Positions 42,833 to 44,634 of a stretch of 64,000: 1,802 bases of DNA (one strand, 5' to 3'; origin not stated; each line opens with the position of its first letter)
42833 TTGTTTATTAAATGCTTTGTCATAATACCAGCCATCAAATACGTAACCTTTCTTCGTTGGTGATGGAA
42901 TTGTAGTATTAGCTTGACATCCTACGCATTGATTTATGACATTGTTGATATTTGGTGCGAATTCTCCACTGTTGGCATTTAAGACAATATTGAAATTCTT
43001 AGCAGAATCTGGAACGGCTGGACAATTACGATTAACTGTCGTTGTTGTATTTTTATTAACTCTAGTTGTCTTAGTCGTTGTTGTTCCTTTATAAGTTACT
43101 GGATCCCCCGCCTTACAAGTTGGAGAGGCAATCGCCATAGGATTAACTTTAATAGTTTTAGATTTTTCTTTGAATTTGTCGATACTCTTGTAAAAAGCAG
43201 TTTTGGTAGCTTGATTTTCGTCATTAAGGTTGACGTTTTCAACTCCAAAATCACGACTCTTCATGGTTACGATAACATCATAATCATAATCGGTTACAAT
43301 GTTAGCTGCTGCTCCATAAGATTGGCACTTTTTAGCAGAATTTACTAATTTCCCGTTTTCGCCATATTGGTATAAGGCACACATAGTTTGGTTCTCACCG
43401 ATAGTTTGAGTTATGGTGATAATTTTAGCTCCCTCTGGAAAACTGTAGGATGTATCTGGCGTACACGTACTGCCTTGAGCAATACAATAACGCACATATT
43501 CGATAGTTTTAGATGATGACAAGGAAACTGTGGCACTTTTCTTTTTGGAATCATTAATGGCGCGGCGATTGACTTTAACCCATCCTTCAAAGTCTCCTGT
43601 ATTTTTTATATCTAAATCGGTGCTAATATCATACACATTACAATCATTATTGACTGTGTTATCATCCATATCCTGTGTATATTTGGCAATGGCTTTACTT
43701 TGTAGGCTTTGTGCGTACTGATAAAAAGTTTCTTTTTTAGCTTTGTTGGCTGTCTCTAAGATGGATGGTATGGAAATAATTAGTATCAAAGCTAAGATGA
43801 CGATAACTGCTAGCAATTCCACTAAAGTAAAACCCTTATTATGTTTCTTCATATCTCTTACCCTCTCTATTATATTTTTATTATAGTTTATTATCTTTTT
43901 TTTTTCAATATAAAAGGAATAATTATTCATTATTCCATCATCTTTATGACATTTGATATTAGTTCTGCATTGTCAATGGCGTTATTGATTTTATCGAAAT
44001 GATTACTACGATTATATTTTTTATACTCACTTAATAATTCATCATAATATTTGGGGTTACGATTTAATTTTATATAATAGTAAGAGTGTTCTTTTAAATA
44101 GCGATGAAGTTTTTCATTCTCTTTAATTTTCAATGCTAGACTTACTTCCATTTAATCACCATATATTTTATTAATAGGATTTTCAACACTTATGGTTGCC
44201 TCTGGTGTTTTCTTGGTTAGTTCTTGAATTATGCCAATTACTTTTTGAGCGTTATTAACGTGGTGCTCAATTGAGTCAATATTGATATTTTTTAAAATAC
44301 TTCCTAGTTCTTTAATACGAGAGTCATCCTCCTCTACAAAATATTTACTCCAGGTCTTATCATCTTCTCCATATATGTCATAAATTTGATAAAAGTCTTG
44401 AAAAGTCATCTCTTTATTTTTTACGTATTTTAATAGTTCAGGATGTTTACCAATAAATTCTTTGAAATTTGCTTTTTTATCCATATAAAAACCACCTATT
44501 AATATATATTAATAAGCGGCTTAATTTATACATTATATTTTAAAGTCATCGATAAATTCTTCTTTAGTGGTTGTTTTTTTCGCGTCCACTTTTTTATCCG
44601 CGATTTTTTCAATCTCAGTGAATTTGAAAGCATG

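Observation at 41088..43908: Two-gene pilin operon led by a 724-aa giant prepilin that carries adhesin domains and a C-terminal membrane anchor, with no assembly machinery nearby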

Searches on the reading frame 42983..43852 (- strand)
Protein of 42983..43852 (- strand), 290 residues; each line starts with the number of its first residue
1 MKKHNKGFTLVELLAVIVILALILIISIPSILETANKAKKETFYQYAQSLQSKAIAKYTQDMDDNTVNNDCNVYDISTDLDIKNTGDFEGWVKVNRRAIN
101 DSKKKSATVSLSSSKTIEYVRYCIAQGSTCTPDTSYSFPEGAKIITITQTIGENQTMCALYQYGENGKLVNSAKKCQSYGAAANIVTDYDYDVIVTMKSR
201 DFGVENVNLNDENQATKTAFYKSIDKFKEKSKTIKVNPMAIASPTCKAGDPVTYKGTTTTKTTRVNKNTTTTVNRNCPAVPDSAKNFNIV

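Call 34: predict_structure(alignment_id=A1)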
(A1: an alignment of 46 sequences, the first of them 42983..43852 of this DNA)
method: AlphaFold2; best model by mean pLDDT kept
length: 290 residues; sequences in the alignment: 46
mean_pLDDT: 84.3   pTM: 0.63
mean pLDDT of the five models: 84.3, 83.7, 83.0, 82.9, 82.6
residues with pLDDT >= 90: 162; 70-90: 84; 50-70: 21; < 50: 23
segments of 3 or more residues with pLDDT < 50: 259-276, 288-290
pLDDT, mean of each block of 10 residues (from residue 1): 59 90 89 88 93 93 81 92 84 91 92 95 96 95 95 96 94 95 89 93 91 79 93 84 89 71 34 46 57
secondary structure, 60 per line:
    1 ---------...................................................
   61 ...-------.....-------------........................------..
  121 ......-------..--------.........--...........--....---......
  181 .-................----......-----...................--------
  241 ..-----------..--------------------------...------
elements in order: H10-63 E71-75 E89-112 E119-126 E144-152 E155-165 E168-171 E175-178 E183-198 E203-208 H214-232

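Call 38: fold_search(model_id=the predicted structure, library=pdb)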
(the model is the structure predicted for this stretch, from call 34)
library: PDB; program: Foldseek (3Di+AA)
matches with E <= 10: 1219; with E <= 0.001: 0
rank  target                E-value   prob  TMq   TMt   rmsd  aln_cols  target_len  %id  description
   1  7r3t_B                1.6e-02  0.98  0.20  0.29  11.5       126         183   10  Crystal structure of the Dimeric C-terminal Big_2-CBM56 domains from Paenibacillus illinoisensis (Bacillus circulans I (released 2023-02-22)
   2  7quz_AAA              1.8e-02  0.97  0.20  0.29  11.6       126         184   10  Crystal structure of the SeMet octameric C-terminal Big_2-CBM56 domains from Paenibacillus illinoisensis (Bacillus c (released 2023-02-01)
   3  7quz_BBB              1.8e-02  0.96  0.19  0.27  11.7       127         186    9  Crystal structure of the SeMet octameric C-terminal Big_2-CBM56 domains from Paenibacillus illinoisensis (Bacillus c (released 2023-02-01)
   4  3but                  2.6e-02  0.47  0.13  0.28  19.3       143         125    6  Crystal structure of protein Af_0446 from Archaeoglobus fulgidus (released 2008-01-15)
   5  4emz_A                3.1e-02  0.08  0.08  0.09  24.4       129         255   10  HIV-1 Nef in complex with MHC-I cytoplasmic domain and Mu1 adaptin subunit of AP1 adaptor (second domain) (released 2012-06-20)
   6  7quz_DDD              3.5e-02  0.95  0.20  0.29  10.8       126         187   10  Crystal structure of the SeMet octameric C-terminal Big_2-CBM56 domains from Paenibacillus illinoisensis (Bacillus c (released 2023-02-01)
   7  4kh9_B                3.9e-02  0.80  0.19  0.16  16.1       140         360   11  Crystal structure of a DUF4785 family protein (lpg0956) from Legionella pneumophila subsp. pneumophila str. Philadelph (released 2013-07-03)
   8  6z2o                  4.8e-02  0.87  0.19  0.16  10.3       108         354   14  Crystal structure of wild type OgpA from Akkermansia muciniphila in P 21 21 21 (released 2020-09-30)
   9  8xmz_A                5.7e-02  0.38  0.17  0.27  20.3       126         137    7  Crystal structure of a novel porphyran-binding carbohydrate binding module (released 2024-01-17)
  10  2lab_MODEL_1_A        6.1e-02  0.89  0.18  0.39   7.0        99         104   19  Solution Strucuture of the CBM25-2 of beta/alpha-amylase from Paenibacillus polymyxa (released 2012-04-04)
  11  5h9x                  7.2e-02  0.97  0.20  0.15   9.7        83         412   14  Crystal structure of GH family 64 laminaripentaose-producing beta-1,3-glucanase from Paenibacillus barengoltzii (released 2017-02-15)
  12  5t7a_B                8.0e-02  0.93  0.20  0.49  14.3        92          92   11  Crystal structure of Br derivative BhCBM56 (released 2017-08-23)
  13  4en2_A                8.0e-02  0.07  0.08  0.09  23.8       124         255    9  HIV-1 Nef in complex with MHC-I cytoplasmic domain and Mu1 adaptin subunit of AP1 adaptor (second domain) (released 2012-06-20)
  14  6cs4_B                9.0e-02  0.11  0.12  0.13  23.3       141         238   13  CryoEM structure of human enterovirus D68 A-particle (pH 5.5 and 33 degrees Celsius) (released 2018-12-19)
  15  6zva_A                1.1e-01  0.90  0.19  0.45   5.8        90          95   11  Crystal structure of My5 (released 2021-08-04)
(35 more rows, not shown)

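Call 78: search_protein_representatives(alignment_id=A1)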
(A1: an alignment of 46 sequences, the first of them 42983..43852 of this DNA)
Query: 46 sequences, 677 profile positions. Proteins with E-value up to 0.001 (for the whole library): 40037; up to 1e-10: 8391; up to 1e-30: 975. The best 150 are listed.
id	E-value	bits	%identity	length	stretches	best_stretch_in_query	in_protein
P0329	0.0e+00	1086.8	-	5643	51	426-507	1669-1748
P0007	3.1e-271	918.1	-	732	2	1-414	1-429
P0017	1.7e-254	862.8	-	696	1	1-674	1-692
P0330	7.6e-254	860.6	-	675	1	2-667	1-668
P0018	4.7e-236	801.8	-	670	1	1-669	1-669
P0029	4.5e-232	788.7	-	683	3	358-667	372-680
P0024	2.3e-221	753.3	-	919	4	1-377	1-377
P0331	7.0e-211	718.6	-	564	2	2-291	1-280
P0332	2.7e-208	710.1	-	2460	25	420-503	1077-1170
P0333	4.0e-208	709.5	-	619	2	2-283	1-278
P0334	4.5e-205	699.4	-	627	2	1-282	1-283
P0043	8.1e-203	692.0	-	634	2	1-315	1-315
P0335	4.0e-194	663.3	-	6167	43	414-511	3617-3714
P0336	3.1e-191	653.7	-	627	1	1-571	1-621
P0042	2.0e-190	651.1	-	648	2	2-293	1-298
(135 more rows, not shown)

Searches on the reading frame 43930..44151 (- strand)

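Call 3: search_protein_families(library=pfam, proteins=[window:43930-44151:-], max_evalue=1)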
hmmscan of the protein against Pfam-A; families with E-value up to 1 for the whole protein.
window:43930-44151:- (73 aa): 3 families
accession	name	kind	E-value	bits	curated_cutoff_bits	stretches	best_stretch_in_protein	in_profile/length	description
PF14003.11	YlbE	-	9.9e-06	26.2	27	1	13-72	1-60/61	YlbE-like protein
PF09205.15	DUF1955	-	0.055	13.7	26.4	1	19-65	72-118/159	Domain of unknown function (DUF1955)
PF23445.2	SNRNP200_wHTH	-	0.28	11.9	27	1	16-37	28-48/82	Winged Helix-turn-helix domain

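Call 4: search_protein_families(library=ncbifam, proteins=[window:43930-44151:-], max_evalue=1)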
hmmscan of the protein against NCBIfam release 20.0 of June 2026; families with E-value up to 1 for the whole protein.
window:43930-44151:- (73 aa): 1 family
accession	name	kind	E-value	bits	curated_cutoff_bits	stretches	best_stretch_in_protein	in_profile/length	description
NF045502.1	variant_rSAM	domain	0.043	12.8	125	1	5-48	75-118/357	radical SAM protein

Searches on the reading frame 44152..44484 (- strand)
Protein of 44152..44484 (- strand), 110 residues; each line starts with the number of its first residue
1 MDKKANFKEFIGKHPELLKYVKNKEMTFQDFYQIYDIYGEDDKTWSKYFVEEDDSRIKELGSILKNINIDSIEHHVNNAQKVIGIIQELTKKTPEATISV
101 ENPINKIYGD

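Call 3: search_protein_families(library=pfam, proteins=[window:44152-44484:-], max_evalue=1)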
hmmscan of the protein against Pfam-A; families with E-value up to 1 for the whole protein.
window:44152-44484:- (110 aa): 3 families
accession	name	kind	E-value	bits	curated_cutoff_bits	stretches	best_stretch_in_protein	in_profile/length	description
PF14071.11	YlbD_coat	-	7.7e-17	62.2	27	1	6-92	2-104/126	Putative coat protein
PF20790.2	Reov_VP3_GTase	-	0.062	13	27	1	4-49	113-157/264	Reovirus VP3 protein, guanylyltransferase (GTase)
PF02397.22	Bac_transf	-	0.072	13.1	27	1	11-72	42-91/179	Bacterial sugar transferase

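Call 4: search_protein_families(library=ncbifam, proteins=[window:44152-44484:-], max_evalue=1)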
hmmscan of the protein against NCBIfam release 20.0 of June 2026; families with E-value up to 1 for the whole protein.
window:44152-44484:- (110 aa): 0 families
